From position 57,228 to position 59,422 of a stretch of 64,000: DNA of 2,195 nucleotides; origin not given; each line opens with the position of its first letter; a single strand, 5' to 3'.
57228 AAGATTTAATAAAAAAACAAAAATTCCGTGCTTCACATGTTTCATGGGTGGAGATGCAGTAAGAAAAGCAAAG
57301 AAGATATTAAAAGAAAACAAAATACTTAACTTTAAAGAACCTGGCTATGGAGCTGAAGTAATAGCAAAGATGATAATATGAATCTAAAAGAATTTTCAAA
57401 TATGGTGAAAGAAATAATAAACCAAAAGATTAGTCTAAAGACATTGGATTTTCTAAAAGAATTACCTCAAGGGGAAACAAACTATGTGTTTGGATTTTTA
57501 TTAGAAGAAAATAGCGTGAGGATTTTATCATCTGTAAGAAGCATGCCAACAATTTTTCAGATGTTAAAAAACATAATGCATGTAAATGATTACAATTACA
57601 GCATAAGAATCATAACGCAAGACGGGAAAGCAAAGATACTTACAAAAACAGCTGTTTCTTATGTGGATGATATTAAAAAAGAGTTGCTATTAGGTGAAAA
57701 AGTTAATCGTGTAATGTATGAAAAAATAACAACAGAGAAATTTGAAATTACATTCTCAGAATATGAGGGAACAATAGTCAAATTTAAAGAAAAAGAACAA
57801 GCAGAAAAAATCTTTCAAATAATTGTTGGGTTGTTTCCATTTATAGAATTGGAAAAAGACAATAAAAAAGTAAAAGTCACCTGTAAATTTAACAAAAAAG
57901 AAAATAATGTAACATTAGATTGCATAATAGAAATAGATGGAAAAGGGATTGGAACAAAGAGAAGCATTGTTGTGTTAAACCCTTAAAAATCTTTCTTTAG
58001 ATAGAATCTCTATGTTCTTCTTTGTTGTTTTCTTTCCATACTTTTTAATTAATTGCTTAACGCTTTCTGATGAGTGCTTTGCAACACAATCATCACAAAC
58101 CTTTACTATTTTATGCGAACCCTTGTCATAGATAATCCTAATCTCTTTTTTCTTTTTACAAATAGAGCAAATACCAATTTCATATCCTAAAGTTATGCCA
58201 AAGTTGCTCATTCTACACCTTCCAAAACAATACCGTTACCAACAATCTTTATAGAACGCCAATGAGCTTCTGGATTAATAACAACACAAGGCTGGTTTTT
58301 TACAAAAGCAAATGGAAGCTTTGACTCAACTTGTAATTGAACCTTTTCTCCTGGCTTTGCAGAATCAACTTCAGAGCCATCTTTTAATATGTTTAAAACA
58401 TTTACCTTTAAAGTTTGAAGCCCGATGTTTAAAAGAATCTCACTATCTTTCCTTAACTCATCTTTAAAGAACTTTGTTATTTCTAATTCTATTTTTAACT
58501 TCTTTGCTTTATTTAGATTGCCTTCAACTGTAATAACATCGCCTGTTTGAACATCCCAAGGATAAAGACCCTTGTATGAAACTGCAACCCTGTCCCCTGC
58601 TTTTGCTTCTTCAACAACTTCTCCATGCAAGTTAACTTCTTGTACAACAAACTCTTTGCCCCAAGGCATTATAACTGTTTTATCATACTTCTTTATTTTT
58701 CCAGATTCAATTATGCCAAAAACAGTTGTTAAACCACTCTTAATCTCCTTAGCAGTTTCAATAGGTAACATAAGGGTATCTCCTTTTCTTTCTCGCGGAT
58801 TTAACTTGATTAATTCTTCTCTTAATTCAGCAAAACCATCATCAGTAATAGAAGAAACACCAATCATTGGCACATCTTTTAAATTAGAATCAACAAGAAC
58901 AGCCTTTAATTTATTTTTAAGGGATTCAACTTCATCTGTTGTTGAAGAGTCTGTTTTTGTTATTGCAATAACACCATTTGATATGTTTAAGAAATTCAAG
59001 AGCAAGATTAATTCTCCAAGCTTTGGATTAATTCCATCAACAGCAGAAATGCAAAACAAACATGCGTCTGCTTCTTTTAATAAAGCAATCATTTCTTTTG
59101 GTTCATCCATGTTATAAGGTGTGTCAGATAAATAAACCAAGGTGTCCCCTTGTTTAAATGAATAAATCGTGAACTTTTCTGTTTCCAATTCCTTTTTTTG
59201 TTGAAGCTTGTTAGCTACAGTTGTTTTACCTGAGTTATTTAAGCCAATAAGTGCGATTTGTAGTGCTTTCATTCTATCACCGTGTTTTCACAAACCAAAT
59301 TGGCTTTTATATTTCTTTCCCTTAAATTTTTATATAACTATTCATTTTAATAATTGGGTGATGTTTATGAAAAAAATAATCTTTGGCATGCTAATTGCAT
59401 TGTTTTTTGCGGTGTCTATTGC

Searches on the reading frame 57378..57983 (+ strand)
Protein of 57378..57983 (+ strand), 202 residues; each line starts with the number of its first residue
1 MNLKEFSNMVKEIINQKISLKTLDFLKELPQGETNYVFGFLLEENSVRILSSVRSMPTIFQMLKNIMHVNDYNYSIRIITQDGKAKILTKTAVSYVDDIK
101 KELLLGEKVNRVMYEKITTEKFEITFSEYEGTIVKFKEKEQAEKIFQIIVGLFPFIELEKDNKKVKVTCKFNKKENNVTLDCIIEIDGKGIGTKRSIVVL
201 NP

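Call 39: search_protein_families(library=pfam, proteins=[window:57378-57983:+], max_evalue=0.01)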
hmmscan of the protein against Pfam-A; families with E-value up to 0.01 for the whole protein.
window:57378-57983:+ (202 aa): 1 family
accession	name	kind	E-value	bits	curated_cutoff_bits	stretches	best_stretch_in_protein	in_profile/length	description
PF23775.1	Beta-prop_RIG_2nd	-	0.0017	18.2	80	1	54-185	110-236/278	RIG second beta-propeller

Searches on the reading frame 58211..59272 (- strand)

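Call 68: search_protein_families(library=pfam, proteins=[window:58211-59272:-], max_evalue=0.001)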
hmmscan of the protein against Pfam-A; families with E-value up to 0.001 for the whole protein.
window:58211-59272:- (354 aa): 6 families
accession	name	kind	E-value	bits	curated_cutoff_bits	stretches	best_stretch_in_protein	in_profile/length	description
PF00009.33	GTP_EFTU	-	1.8e-13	50.9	26.5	1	34-158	59-186/188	Elongation factor Tu GTP binding domain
PF03144.31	GTP_EFTU_D2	-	1.3e-09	38.7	30.3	1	182-248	2-73/73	Elongation factor Tu domain 2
PF00025.27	Arf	-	1.3e-05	25.2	22.3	0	2-31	13-42/174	ADP-ribosylation factor family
PF01926.29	MMR_HSR1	-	7.5e-05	23.3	21.9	1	5-91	1-99/113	50S ribosome-binding GTPase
PF14578.12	GTP_EFTU_D4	-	0.00015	22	23.8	0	188-246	25-84/86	Elongation factor Tu domain 4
PF00735.24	Septin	-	0.00018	21.3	26.2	0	88-157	132-200/280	Septin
